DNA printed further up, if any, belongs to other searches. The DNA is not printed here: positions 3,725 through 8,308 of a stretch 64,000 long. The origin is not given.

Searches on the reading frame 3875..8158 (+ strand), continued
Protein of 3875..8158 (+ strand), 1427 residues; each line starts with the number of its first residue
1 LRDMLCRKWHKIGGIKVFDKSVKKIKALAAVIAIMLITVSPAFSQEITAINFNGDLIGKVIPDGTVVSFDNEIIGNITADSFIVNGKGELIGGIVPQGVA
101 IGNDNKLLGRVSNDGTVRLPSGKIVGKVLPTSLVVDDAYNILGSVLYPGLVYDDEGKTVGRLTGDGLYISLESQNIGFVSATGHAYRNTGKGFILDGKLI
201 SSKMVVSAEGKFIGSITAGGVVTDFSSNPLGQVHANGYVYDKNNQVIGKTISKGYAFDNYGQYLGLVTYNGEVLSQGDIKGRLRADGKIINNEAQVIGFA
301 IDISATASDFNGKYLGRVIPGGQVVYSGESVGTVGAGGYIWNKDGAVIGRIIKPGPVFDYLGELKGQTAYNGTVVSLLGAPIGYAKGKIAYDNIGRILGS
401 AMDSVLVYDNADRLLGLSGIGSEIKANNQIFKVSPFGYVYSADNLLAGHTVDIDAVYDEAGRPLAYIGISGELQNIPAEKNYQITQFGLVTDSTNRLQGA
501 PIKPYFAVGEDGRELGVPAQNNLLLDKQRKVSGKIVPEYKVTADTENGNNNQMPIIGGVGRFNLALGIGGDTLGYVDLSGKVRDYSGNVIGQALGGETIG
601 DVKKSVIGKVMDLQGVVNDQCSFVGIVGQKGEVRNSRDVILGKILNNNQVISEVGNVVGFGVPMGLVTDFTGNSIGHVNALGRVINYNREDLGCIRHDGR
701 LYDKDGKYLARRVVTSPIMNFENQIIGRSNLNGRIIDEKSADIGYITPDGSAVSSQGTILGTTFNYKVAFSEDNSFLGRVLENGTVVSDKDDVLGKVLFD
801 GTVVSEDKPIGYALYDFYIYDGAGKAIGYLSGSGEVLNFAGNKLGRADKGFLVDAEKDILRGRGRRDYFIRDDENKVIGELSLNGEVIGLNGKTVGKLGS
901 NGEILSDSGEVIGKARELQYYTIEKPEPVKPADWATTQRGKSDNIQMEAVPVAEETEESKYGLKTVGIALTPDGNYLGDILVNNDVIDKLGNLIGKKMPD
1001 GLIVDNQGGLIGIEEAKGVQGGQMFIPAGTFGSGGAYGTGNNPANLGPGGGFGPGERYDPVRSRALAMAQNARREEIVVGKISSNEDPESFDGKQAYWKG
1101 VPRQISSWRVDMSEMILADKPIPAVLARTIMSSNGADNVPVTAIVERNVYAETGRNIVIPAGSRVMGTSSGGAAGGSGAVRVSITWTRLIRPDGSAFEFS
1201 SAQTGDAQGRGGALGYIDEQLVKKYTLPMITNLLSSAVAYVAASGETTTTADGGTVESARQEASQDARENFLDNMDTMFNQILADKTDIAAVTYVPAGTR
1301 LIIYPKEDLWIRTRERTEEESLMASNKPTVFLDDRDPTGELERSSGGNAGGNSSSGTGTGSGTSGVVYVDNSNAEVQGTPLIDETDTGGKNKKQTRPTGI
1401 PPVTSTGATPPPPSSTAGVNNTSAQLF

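Call 20: find_homologous_proteins(query=window:3875-8158:+, max_evalue=0.00001)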
Query window:3875-8158:+ (1427 aa): 1046 proteins with E <= 0.00001 among 8000 candidates; the best 120 are listed.
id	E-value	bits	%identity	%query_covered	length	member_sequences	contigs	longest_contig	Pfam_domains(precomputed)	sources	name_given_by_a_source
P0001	0.0e+0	3106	100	99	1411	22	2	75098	PF21784.4,PF12396.15,PF21785.4,PF03743.20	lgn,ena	-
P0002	0.0e+0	2115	68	99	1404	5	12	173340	PF21784.4,PF21785.4,PF03743.20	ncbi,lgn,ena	-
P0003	0.0e+0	2092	66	98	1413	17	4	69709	PF21784.4,PF12396.15,PF21785.4,PF03743.20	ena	-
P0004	0.0e+0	2071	66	98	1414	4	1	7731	PF21784.4,PF12396.15,PF21785.4,PF03743.20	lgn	-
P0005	0.0e+0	2048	66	99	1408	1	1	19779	PF21784.4,PF12396.15,PF21785.4,PF03743.20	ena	-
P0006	0.0e+0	2039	65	98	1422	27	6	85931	PF21784.4,PF21785.4,PF03743.20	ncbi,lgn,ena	-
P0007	0.0e+0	2030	64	98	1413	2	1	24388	PF21784.4,PF21785.4,PF03743.20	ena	-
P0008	0.0e+0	2025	65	99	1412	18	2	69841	PF21784.4,PF12396.15,PF21785.4,PF03743.20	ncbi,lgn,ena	-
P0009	0.0e+0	2025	64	99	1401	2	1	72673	PF21784.4,PF12396.15,PF21785.4,PF03743.20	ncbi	-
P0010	0.0e+0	2001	63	99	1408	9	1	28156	PF21784.4,PF12396.15,PF21785.4,PF03743.20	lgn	-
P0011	0.0e+0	1914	61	99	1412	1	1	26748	PF21784.4,PF12396.15,PF21785.4,PF03743.20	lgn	-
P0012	0.0e+0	1907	61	98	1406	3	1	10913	PF21784.4,PF12396.15,PF21785.4,PF03743.20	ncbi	-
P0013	0.0e+0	1846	59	98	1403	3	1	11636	PF21784.4,PF21785.4,PF03743.20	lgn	-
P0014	0.0e+0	1732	57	100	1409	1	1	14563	PF21784.4,PF12396.15,PF21785.4,PF03743.20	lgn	-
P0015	0.0e+0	1728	57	100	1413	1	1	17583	PF21784.4,PF12396.15,PF21785.4,PF03743.20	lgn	-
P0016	0.0e+0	1726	57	93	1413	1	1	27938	PF21784.4,PF12396.15,PF21785.4,PF03743.20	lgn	-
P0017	0.0e+0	1725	58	98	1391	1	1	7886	PF21784.4,PF21785.4,PF03743.20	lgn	-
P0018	0.0e+0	1707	56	96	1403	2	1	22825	PF21784.4,PF21785.4,PF03743.20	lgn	-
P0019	0.0e+0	1688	57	98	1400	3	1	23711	PF21784.4,PF12396.15,PF21785.4,PF03743.20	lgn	-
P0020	0.0e+0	1678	56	96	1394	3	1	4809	PF21784.4,PF12396.15,PF21785.4,PF03743.20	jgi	jgi:ribosomal protein L27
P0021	0.0e+0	1676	54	100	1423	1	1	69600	PF21784.4,PF12396.15,PF21785.4,PF03743.20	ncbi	-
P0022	0.0e+0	1667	55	98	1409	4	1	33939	PF21784.4,PF12396.15,PF03743.20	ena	-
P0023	0.0e+0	1620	54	98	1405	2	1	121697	PF21784.4,PF03743.20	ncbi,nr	ncbi:MAG: TrbI/VirB10 family protein [Alphaproteobacteria bacterium]|nr:TrbI/VirB10 family protein [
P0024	0.0e+0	1612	54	99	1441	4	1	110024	PF21784.4,PF12396.15,PF21785.4,PF03743.20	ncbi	-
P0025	0.0e+0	1607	54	98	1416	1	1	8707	PF21784.4,PF12396.15,PF21785.4,PF03743.20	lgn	-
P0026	0.0e+0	1596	53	99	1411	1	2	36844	PF21784.4,PF12396.15,PF21785.4,PF03743.20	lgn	-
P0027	0.0e+0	1592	52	100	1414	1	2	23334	PF21784.4,PF12396.15,PF21785.4,PF03743.20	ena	-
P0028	0.0e+0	1586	52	99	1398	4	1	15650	PF21784.4,PF21785.4,PF03743.20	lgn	-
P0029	0.0e+0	1579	52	100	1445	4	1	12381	PF21784.4,PF21785.4,PF03743.20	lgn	-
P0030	0.0e+0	1566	52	98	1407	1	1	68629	PF21784.4,PF12396.15,PF21785.4,PF03743.20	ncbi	-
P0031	0.0e+0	1557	52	100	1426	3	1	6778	PF21784.4,PF12396.15,PF21785.4,PF03743.20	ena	-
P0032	0.0e+0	1557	52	99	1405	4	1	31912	PF21784.4,PF12396.15,PF21785.4,PF03743.20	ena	-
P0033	0.0e+0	1540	52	99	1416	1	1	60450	PF21784.4,PF12396.15,PF21785.4,PF03743.20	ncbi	-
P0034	0.0e+0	1514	52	95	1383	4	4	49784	PF21784.4,PF12396.15,PF21785.4,PF03743.20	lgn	-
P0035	0.0e+0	1513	52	100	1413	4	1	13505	PF21784.4,PF21785.4,PF03743.20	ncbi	-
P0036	0.0e+0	1413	48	94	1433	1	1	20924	PF21784.4,PF12396.15,PF21785.4,PF03743.20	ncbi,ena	-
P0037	0.0e+0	1402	45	69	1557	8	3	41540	PF21784.4,PF12396.15,PF21785.4,PF03743.20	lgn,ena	-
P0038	0.0e+0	1399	48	100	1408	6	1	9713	PF21784.4,PF12396.15,PF21785.4,PF03743.20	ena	-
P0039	0.0e+0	1392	43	70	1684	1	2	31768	PF21784.4,PF05593.20,PF12396.15,PF21785.4,PF03743.20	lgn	-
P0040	0.0e+0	1389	48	97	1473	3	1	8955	PF21784.4,PF12396.15,PF21785.4,PF03743.20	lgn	-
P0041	0.0e+0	1386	44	70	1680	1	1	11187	PF21784.4,PF12396.15,PF21785.4,PF03743.20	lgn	-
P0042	0.0e+0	1386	44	97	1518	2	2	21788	PF21784.4,PF12396.15,PF21785.4,PF03743.20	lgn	-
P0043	0.0e+0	1384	48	97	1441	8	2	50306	PF21784.4,PF12396.15,PF21785.4,PF03743.20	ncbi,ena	-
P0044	0.0e+0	1383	44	70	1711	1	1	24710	PF21784.4,PF12396.15,PF21785.4,PF03743.20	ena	-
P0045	0.0e+0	1381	48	98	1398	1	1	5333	PF21784.4,PF12396.15,PF21785.4,PF03743.20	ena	-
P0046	0.0e+0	1380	45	70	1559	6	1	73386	PF21784.4,PF12396.15,PF21785.4,PF03743.20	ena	-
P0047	0.0e+0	1377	45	97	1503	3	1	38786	PF21784.4,PF12396.15,PF21785.4,PF03743.20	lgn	-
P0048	0.0e+0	1376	43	69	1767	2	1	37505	PF21784.4,PF05593.20,PF12396.15,PF21785.4,PF03743.20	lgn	-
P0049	0.0e+0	1373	45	70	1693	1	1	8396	PF21784.4,PF12396.15,PF21785.4,PF03743.20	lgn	-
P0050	0.0e+0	1373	49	96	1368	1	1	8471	PF21784.4,PF12396.15,PF21785.4,PF03743.20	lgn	-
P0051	0.0e+0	1369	44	98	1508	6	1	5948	PF21784.4,PF12396.15,PF21785.4,PF03743.20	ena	-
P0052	0.0e+0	1368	45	98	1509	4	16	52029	PF21784.4,PF12396.15,PF21785.4,PF03743.20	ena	-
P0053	0.0e+0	1368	41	98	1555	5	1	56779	PF21784.4,PF12396.15,PF21785.4,PF03743.20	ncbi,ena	-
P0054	0.0e+0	1365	44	98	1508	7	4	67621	PF21784.4,PF12396.15,PF21785.4,PF03743.20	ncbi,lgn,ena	-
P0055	0.0e+0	1364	47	98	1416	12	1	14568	PF21784.4,PF21785.4,PF03743.20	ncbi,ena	-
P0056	0.0e+0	1364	44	70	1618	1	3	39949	PF21784.4,PF12396.15,PF21785.4,PF03743.20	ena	-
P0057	0.0e+0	1364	44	70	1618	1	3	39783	PF21784.4,PF12396.15,PF21785.4,PF03743.20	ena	-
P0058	0.0e+0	1362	48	96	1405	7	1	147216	PF21784.4,PF12396.15,PF21785.4,PF03743.20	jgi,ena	-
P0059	0.0e+0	1362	44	70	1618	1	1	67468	PF21784.4,PF12396.15,PF21785.4,PF03743.20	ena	-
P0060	0.0e+0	1361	44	70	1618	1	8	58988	PF21784.4,PF12396.15,PF21785.4,PF03743.20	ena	-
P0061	0.0e+0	1360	43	97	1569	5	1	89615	PF21784.4,PF12396.15,PF21785.4,PF03743.20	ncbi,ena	-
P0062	0.0e+0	1360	44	69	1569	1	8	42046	PF21784.4,PF12396.15,PF21785.4,PF03743.20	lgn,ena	-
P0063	0.0e+0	1360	45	96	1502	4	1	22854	PF21784.4,PF12396.15,PF21785.4,PF03743.20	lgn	-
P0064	0.0e+0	1359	44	69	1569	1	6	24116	PF21784.4,PF12396.15,PF21785.4,PF03743.20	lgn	-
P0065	0.0e+0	1359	41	98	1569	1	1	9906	PF21784.4,PF12396.15,PF21785.4,PF03743.20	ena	-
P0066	0.0e+0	1359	44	69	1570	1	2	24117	PF21784.4,PF12396.15,PF21785.4,PF03743.20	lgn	-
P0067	0.0e+0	1358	42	98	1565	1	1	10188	PF21784.4,PF12396.15,PF21785.4,PF03743.20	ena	-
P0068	0.0e+0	1358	44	70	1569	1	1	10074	PF21784.4,PF12396.15,PF21785.4,PF03743.20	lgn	-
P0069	0.0e+0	1358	42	98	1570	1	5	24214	PF21784.4,PF12396.15,PF21785.4,PF03743.20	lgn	-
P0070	0.0e+0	1358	44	70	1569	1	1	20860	PF21784.4,PF12396.15,PF21785.4,PF03743.20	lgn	-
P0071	0.0e+0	1358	44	69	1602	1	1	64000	PF21784.4,PF12396.15,PF21785.4,PF03743.20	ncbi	-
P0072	0.0e+0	1358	45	69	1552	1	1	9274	PF21784.4,PF12396.15,PF21785.4,PF03743.20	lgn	-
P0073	0.0e+0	1358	41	98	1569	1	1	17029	PF21784.4,PF12396.15,PF21785.4,PF03743.20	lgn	-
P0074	0.0e+0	1358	41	98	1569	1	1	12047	PF21784.4,PF12396.15,PF21785.4,PF03743.20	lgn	-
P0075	0.0e+0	1357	44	70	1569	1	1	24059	PF21784.4,PF12396.15,PF21785.4,PF03743.20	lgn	-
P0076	0.0e+0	1357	44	70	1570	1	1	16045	PF21784.4,PF12396.15,PF21785.4,PF03743.20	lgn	-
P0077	0.0e+0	1357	44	70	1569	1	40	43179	PF21784.4,PF12396.15,PF21785.4,PF03743.20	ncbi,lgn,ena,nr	ncbi:MAG: hypothetical protein EGQ57_06065 [Alphaproteobacteria bacterium]|nr:hypothetical protein [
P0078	0.0e+0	1357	44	70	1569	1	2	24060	PF21784.4,PF12396.15,PF21785.4,PF03743.20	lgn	-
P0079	0.0e+0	1357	41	98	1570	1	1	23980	PF21784.4,PF12396.15,PF21785.4,PF03743.20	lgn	-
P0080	0.0e+0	1357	44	70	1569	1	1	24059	PF21784.4,PF12396.15,PF21785.4,PF03743.20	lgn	-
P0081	0.0e+0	1357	41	98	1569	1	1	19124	PF21784.4,PF12396.15,PF21785.4,PF03743.20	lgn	-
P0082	0.0e+0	1357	44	70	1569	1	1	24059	PF21784.4,PF12396.15,PF21785.4,PF03743.20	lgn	-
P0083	0.0e+0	1357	41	98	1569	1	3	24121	PF21784.4,PF12396.15,PF21785.4,PF03743.20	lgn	-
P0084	0.0e+0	1357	41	98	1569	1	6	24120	PF21784.4,PF12396.15,PF21785.4,PF03743.20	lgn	-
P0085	0.0e+0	1357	44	70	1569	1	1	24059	PF21784.4,PF12396.15,PF21785.4,PF03743.20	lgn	-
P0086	0.0e+0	1356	44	70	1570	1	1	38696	PF21784.4,PF12396.15,PF21785.4,PF03743.20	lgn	-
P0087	0.0e+0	1356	44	70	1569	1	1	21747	PF21784.4,PF12396.15,PF21785.4,PF03743.20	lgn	-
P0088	0.0e+0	1356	44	69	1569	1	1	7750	PF21784.4,PF12396.15,PF21785.4,PF03743.20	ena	-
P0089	0.0e+0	1356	41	97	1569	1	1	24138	PF21784.4,PF12396.15,PF21785.4,PF03743.20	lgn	-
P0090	0.0e+0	1356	42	97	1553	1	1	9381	PF21784.4,PF12396.15,PF21785.4,PF03743.20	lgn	-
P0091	0.0e+0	1356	41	98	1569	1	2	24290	PF21784.4,PF12396.15,PF21785.4,PF03743.20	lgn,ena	-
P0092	0.0e+0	1356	44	70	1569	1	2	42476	PF21784.4,PF12396.15,PF21785.4,PF03743.20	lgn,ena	-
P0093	0.0e+0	1356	44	70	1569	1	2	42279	PF21784.4,PF12396.15,PF21785.4,PF03743.20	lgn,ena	-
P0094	0.0e+0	1356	41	98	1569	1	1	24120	PF21784.4,PF12396.15,PF21785.4,PF03743.20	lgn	-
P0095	0.0e+0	1356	41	98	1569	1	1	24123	PF21784.4,PF12396.15,PF21785.4,PF03743.20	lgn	-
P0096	0.0e+0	1356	44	70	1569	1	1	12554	PF21784.4,PF12396.15,PF21785.4,PF03743.20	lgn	-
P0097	0.0e+0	1356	41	98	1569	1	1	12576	PF21784.4,PF12396.15,PF21785.4,PF03743.20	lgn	-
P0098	0.0e+0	1356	41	98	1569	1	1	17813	PF21784.4,PF12396.15,PF21785.4,PF03743.20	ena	-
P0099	0.0e+0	1356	44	70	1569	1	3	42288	PF21784.4,PF12396.15,PF21785.4,PF03743.20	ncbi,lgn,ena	-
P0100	0.0e+0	1356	41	98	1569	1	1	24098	PF21784.4,PF12396.15,PF21785.4,PF03743.20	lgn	-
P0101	0.0e+0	1356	41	98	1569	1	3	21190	PF21784.4,PF12396.15,PF21785.4,PF03743.20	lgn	-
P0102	0.0e+0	1356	42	98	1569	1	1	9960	PF21784.4,PF12396.15,PF21785.4,PF03743.20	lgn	-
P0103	0.0e+0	1356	44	70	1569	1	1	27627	PF21784.4,PF12396.15,PF21785.4,PF03743.20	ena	-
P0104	0.0e+0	1356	44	69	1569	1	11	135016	PF21784.4,PF12396.15,PF21785.4,PF03743.20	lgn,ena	-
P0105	0.0e+0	1356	41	98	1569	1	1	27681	PF21784.4,PF12396.15,PF21785.4,PF03743.20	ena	-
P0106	0.0e+0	1355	44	70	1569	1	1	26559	PF21784.4,PF12396.15,PF21785.4,PF03743.20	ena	-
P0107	0.0e+0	1355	44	70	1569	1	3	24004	PF21784.4,PF12396.15,PF21785.4,PF03743.20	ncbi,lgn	-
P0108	0.0e+0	1355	41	98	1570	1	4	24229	PF21784.4,PF12396.15,PF21785.4,PF03743.20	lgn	-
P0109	0.0e+0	1355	44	70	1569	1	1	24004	PF21784.4,PF12396.15,PF21785.4,PF03743.20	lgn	-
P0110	0.0e+0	1355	41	98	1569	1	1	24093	PF21784.4,PF12396.15,PF21785.4,PF03743.20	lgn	-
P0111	0.0e+0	1355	44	70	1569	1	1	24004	PF21784.4,PF12396.15,PF21785.4,PF03743.20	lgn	-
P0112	0.0e+0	1355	44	70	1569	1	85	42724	PF21784.4,PF12396.15,PF21785.4,PF03743.20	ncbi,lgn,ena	-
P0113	0.0e+0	1355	44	70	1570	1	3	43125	PF21784.4,PF12396.15,PF21785.4,PF03743.20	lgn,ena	-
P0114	0.0e+0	1355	41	98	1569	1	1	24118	PF21784.4,PF12396.15,PF21785.4,PF03743.20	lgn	-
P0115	0.0e+0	1355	41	98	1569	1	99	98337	PF21784.4,PF12396.15,PF21785.4,PF03743.20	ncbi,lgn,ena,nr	ncbi:MAG TPA: hypothetical protein IAD29_04725 [Candidatus Scatocola faecigallinarum]|nr:hypothetica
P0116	0.0e+0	1355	41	98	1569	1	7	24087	PF21784.4,PF12396.15,PF21785.4,PF03743.20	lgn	-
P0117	0.0e+0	1355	41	98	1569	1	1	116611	PF21784.4,PF12396.15,PF21785.4,PF03743.20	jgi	-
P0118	0.0e+0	1355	41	98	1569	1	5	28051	PF21784.4,PF12396.15,PF21785.4,PF03743.20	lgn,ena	-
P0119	0.0e+0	1355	41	98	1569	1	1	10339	PF21784.4,PF12396.15,PF21785.4,PF03743.20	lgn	-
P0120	0.0e+0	1355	41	98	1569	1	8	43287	PF21784.4,PF12396.15,PF21785.4,PF03743.20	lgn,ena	-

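Call 24: find_encoding_contigs(protein=P0001, flank=10000, max_places=10)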
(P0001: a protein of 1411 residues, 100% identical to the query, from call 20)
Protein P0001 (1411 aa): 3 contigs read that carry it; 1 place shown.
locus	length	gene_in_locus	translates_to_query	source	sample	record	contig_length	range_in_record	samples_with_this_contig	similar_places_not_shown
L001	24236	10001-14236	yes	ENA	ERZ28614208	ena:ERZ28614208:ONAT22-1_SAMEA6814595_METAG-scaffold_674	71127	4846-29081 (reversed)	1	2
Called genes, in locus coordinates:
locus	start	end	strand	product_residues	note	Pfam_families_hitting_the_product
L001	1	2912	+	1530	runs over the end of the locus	-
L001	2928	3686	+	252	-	PF04335:VirB8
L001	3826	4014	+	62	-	-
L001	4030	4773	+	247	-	PF04335:VirB8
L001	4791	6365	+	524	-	PF03524:CagX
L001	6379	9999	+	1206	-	-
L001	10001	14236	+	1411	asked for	PF12396:DUF3659 (faint), PF21784:Bflower (faint), PF21785:Bflower_2 (weak), PF03743:TrbI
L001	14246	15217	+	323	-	PF00437:T2SSE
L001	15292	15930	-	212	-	PF03193:RsgA_GTPase (faint), PF01926:MMR_HSR1, PF02421:FeoB_N (weak)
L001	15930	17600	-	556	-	PF14849:YidC_periplas, PF02096:60KD_IMP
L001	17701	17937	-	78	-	PF01809:YidD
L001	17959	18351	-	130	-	PF00825:Ribonuclease_P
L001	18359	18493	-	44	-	PF00468:Ribosomal_L34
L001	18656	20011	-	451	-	PF00512:HisKA, PF02518:HATPase_c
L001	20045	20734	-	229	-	PF00072:Response_reg, PF00486:Trans_reg_C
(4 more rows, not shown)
